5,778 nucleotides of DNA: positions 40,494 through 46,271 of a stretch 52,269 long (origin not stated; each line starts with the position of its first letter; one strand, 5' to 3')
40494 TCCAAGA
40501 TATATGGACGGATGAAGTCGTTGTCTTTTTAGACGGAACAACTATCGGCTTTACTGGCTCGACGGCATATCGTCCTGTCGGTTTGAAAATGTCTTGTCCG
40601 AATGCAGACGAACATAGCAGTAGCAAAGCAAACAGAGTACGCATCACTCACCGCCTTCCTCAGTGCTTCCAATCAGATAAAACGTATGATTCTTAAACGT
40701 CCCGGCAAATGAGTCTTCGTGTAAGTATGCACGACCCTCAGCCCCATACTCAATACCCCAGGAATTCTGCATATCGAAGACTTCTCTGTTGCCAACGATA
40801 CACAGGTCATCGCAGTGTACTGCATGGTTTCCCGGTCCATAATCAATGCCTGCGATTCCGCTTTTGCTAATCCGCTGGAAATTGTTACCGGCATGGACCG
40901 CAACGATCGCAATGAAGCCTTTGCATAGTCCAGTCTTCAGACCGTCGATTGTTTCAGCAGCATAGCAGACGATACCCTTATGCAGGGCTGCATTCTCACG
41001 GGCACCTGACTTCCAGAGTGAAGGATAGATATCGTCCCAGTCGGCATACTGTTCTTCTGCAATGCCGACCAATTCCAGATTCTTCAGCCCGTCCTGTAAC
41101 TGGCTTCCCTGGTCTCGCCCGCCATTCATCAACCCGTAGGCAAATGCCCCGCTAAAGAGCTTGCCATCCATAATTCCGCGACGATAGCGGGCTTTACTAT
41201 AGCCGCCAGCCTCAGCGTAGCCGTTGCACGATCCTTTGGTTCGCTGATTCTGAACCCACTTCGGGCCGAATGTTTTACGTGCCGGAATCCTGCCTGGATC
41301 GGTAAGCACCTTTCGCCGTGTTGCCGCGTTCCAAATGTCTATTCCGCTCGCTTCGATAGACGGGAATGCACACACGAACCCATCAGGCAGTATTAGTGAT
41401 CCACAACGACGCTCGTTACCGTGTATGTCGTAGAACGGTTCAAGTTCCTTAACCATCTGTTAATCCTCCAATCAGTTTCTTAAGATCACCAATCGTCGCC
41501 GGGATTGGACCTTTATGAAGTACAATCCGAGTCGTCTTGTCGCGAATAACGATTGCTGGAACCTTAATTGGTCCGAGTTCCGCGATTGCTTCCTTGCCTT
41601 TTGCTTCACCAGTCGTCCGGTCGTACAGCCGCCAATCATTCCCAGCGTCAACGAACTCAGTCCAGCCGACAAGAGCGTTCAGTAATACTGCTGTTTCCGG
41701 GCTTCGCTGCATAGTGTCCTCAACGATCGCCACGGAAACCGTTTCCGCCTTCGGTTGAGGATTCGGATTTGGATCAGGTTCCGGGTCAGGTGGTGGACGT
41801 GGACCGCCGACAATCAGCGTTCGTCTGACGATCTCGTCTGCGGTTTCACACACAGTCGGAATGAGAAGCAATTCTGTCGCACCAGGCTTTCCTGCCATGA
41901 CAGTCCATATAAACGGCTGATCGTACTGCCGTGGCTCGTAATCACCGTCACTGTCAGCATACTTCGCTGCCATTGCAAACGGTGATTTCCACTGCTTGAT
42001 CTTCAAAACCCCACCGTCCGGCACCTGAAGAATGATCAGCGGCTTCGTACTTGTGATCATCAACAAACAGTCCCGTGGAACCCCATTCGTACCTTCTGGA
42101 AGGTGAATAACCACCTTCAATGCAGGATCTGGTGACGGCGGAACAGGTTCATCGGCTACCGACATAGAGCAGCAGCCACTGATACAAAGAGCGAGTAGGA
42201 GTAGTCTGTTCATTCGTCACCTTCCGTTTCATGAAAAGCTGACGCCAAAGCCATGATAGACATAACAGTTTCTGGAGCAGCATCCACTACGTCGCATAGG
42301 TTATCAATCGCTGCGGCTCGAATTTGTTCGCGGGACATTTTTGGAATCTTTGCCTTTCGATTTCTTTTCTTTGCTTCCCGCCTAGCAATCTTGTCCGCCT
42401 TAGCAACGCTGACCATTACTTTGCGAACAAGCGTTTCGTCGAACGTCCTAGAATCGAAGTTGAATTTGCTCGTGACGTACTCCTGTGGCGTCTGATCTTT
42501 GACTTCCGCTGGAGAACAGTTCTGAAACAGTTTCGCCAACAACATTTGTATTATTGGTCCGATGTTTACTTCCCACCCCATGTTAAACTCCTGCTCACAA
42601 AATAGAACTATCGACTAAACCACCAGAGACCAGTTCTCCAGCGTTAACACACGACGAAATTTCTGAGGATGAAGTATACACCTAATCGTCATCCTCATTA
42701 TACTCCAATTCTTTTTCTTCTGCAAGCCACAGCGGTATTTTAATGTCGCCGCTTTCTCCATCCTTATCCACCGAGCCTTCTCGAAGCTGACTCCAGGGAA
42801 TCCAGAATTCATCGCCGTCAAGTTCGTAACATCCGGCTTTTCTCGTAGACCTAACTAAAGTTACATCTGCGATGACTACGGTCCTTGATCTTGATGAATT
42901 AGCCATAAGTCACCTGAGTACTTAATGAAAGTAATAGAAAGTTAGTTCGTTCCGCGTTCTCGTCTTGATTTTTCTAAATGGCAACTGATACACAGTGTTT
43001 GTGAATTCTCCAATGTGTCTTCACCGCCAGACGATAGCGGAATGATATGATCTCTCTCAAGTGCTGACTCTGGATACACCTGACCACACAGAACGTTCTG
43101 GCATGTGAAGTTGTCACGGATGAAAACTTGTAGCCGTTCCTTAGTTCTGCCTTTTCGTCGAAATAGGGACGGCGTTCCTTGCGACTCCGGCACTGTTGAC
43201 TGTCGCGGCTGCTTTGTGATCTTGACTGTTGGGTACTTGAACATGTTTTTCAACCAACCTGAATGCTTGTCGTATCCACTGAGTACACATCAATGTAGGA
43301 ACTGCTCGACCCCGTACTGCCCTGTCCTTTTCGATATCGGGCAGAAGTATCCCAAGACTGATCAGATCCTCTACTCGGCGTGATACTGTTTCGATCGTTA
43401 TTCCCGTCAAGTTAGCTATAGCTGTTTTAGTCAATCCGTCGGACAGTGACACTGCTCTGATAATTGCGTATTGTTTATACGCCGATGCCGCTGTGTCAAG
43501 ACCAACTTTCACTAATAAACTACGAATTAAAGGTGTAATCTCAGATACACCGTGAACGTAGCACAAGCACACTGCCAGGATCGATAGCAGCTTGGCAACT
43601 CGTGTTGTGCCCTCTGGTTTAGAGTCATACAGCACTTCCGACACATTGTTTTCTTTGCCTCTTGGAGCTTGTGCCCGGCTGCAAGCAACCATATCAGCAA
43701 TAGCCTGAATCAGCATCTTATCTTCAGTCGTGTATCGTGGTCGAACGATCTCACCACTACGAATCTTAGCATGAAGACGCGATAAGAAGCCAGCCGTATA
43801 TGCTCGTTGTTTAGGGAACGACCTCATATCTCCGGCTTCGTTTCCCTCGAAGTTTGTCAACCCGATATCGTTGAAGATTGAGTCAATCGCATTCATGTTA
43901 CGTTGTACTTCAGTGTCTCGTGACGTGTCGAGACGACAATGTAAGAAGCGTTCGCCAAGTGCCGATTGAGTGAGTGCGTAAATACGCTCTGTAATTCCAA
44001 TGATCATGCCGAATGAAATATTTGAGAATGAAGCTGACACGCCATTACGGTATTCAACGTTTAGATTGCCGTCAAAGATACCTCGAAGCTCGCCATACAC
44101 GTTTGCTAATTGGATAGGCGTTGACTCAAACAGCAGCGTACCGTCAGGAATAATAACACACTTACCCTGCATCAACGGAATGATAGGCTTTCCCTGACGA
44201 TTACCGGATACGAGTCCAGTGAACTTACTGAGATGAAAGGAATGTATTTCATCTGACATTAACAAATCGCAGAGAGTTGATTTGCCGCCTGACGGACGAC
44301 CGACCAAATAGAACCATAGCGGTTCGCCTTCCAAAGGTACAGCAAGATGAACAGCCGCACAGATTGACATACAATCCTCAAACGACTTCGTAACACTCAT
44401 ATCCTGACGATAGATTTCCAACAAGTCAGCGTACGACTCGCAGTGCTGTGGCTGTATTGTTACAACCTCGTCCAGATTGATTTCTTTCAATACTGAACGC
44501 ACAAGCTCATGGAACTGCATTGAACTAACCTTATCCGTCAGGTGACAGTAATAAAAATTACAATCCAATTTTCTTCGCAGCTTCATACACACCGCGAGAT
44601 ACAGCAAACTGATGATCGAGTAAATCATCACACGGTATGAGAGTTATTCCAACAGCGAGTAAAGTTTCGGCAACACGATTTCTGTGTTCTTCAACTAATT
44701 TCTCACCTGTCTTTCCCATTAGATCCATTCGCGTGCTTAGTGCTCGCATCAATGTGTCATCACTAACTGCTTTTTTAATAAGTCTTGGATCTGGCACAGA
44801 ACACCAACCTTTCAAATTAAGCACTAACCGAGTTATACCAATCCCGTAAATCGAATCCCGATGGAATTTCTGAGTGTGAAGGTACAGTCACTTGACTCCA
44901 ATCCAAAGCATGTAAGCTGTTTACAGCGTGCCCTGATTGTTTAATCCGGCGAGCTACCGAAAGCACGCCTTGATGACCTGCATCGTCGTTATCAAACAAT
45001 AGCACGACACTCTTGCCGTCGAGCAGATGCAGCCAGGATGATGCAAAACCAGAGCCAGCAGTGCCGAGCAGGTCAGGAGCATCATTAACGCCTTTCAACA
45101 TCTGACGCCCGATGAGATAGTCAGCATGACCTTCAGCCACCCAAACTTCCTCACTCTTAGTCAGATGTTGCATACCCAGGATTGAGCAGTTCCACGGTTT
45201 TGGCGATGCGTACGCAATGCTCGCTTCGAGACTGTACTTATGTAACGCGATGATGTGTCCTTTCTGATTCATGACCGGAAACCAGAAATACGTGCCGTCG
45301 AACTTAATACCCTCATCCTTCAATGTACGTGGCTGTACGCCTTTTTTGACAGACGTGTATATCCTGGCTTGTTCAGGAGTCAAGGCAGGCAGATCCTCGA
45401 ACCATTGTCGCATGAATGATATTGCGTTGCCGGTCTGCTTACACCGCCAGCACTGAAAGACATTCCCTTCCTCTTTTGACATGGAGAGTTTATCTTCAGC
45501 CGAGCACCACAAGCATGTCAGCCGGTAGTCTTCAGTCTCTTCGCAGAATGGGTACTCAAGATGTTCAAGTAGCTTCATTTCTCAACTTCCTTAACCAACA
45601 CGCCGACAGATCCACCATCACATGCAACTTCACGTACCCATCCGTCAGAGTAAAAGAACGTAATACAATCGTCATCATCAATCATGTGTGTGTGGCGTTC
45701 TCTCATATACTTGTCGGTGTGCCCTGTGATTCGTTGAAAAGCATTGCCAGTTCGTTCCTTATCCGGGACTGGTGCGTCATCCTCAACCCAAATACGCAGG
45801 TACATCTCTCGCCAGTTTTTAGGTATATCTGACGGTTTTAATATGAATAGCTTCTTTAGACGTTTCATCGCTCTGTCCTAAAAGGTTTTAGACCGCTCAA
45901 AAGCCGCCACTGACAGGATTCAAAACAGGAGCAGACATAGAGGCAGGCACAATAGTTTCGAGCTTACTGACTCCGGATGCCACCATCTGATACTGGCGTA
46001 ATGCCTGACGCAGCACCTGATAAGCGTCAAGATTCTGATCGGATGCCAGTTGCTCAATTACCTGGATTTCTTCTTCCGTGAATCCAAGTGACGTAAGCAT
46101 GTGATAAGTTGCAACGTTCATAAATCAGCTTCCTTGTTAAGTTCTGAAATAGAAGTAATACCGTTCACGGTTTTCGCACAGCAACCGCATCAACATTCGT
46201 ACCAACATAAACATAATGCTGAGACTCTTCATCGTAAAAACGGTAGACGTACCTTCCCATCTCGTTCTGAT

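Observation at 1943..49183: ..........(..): a strand-fixed intergenic motif with 11 exact copies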

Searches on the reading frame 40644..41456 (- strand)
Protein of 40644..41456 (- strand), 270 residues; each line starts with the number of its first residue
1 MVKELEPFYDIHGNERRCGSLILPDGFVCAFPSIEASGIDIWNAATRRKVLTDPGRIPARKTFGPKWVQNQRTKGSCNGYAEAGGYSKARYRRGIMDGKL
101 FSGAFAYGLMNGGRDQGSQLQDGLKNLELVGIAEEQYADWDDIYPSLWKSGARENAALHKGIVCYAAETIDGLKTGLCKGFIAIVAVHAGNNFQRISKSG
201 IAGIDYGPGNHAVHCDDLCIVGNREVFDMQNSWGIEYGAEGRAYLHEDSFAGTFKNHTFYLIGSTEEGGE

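Call 13: search_protein_families(library=pfam, proteins=[window:40644-41456:-], max_evalue=0.01)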
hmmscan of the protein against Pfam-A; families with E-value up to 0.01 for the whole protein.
window:40644-41456:- (270 aa): 0 families

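Call 38: search_protein_families(library=phrogs, proteins=[window:40644-41456:-], max_evalue=0.001)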
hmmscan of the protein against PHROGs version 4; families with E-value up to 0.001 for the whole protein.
window:40644-41456:- (270 aa): 1 family
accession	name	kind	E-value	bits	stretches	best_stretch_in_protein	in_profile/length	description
phrog_16701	-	other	0.00033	21.2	1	65-246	37-212/234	peptidase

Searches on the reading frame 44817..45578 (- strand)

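Call 13: search_protein_families(library=pfam, proteins=[window:44817-45578:-], max_evalue=0.01)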
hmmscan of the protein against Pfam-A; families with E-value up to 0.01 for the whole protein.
window:44817-45578:- (253 aa): 2 families
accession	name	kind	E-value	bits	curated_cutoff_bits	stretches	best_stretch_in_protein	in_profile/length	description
PF13155.12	Toprim_2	-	0.00049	20.9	22.1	1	147-223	2-77/88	Toprim-like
PF01807.25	Zn_ribbon_DnaG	-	0.0037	17.5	24.9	1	32-58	45-72/98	CHC2 zinc finger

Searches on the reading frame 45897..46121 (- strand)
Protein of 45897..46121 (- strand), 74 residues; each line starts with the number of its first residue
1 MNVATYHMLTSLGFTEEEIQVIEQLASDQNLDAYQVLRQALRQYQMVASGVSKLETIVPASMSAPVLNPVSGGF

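Call 62: search_protein_families(library=pfam, proteins=[window:45897-46121:-], max_evalue=0.05)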
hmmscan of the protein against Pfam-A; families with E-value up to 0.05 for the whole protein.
window:45897-46121:- (74 aa): 4 families
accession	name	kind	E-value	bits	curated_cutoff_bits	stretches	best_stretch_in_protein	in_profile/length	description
PF07499.19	RuvA_C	-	6.6e-05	23.8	24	1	9-43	10-45/47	RuvA, C-terminal domain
PF19839.5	RHH_9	-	0.00055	20.2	23.4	1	20-47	18-45/65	Ribbon-helix-helix protein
PF01978.25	TrmB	-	0.002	18.4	25.6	1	9-55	1-47/68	Sugar-specific transcriptional regulator TrmB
PF12520.13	DUF3723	-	0.046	12.8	22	0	10-58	381-430/508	Protein of unknown function (DUF3723)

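Call 81: search_protein_families(library=phrogs, proteins=[window:45897-46121:-], max_evalue=0.01)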
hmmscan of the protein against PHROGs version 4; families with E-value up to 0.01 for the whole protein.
window:45897-46121:- (74 aa): 1 family
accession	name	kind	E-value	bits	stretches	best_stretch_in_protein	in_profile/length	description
phrog_3887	-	transcription regulation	0.004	17.8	1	14-45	25-56/61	transcriptional regulator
